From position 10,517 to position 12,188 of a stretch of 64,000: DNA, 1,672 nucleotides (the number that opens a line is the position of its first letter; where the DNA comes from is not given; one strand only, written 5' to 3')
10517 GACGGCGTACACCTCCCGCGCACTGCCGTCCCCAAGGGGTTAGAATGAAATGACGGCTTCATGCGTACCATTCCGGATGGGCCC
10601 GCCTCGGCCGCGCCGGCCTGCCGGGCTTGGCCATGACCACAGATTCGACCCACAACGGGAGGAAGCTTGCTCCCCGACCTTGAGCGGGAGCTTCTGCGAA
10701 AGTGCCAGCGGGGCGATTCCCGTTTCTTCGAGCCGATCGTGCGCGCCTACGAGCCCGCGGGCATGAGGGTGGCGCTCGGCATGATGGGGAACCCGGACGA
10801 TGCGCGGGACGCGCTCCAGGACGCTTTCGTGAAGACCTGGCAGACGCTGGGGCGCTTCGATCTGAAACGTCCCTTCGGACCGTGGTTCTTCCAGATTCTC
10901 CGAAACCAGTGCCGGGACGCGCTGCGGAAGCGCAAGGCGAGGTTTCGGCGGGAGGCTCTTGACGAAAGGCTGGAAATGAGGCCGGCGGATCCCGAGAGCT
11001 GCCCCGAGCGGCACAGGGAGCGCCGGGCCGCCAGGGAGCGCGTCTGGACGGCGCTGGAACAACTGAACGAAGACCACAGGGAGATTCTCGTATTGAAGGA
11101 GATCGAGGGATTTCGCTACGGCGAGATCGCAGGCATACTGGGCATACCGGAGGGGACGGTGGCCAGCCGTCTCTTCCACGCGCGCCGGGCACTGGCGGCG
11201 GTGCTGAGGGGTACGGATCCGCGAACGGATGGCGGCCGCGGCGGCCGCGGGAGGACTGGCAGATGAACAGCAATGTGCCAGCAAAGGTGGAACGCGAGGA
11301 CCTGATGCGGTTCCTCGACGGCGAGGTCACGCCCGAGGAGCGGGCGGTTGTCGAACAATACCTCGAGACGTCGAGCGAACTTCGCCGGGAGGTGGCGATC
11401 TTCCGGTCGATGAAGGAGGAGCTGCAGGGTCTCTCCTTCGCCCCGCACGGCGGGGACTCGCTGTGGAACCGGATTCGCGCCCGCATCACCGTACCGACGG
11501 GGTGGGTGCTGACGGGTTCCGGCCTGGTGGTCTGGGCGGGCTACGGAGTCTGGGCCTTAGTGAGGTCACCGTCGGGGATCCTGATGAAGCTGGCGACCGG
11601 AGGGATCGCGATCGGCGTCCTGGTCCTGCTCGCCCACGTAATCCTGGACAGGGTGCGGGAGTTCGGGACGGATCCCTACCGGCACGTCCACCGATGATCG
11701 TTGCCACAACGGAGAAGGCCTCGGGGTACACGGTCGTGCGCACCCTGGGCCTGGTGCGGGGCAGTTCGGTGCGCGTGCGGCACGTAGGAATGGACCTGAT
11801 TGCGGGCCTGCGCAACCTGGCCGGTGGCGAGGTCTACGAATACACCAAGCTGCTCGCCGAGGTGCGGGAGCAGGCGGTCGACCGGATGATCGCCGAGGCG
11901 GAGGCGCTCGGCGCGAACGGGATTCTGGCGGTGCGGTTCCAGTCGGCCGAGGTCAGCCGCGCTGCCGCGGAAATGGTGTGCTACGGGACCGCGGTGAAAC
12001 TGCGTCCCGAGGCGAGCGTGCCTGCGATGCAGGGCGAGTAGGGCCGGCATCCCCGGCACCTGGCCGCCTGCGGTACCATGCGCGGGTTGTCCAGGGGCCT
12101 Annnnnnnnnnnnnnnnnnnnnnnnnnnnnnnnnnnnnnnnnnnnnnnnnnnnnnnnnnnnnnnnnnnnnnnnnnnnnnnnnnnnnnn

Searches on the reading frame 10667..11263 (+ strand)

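Call 5: search_protein_families(library=pfam, proteins=[window:10667-11263:+], max_evalue=0.01)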
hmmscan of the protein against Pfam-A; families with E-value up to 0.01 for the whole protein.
window:10667-11263:+ (199 aa): 4 families
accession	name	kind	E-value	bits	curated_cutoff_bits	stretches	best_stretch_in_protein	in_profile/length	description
PF08281.18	Sigma70_r4_2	-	9.2e-17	60.9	25.7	1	124-176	2-54/54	Sigma-70, region 4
PF04542.20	Sigma70_r2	-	2.1e-16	59.9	24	1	24-91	1-70/71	Sigma-70 region 2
PF04545.22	Sigma70_r4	-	1.1e-09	38.1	24.1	1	129-176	1-48/50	Sigma-70, region 4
PF07638.17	Sigma70_ECF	-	0.00037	20.9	21.1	1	80-178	90-181/185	ECF sigma factor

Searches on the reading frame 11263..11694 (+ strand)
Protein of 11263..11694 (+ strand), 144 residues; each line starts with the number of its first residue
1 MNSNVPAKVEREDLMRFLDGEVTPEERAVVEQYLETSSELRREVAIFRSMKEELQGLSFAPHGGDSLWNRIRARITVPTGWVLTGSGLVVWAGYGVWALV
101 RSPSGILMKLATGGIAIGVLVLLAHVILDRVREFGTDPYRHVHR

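Call 5: search_protein_families(library=pfam, proteins=[window:11263-11694:+], max_evalue=0.01)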
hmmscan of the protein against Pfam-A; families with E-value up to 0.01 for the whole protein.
window:11263-11694:+ (144 aa): 1 family
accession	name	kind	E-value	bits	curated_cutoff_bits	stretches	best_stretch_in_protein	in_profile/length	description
PF13490.11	zf-HC2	-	0.0042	17.6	22.2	1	11-32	5-26/35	Putative zinc-finger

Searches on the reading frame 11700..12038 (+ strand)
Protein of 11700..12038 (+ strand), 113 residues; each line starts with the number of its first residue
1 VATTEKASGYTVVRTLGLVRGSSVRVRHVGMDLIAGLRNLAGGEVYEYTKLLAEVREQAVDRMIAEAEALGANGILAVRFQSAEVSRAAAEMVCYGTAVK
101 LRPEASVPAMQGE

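Call 5: search_protein_families(library=pfam, proteins=[window:11700-12038:+], max_evalue=0.01)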
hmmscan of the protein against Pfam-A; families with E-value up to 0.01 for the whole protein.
window:11700-12038:+ (113 aa): 1 family
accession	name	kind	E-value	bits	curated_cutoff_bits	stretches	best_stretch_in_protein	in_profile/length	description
PF01906.23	YbjQ_1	-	8.3e-31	107.1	23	1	1-101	3-103/103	Putative heavy-metal-binding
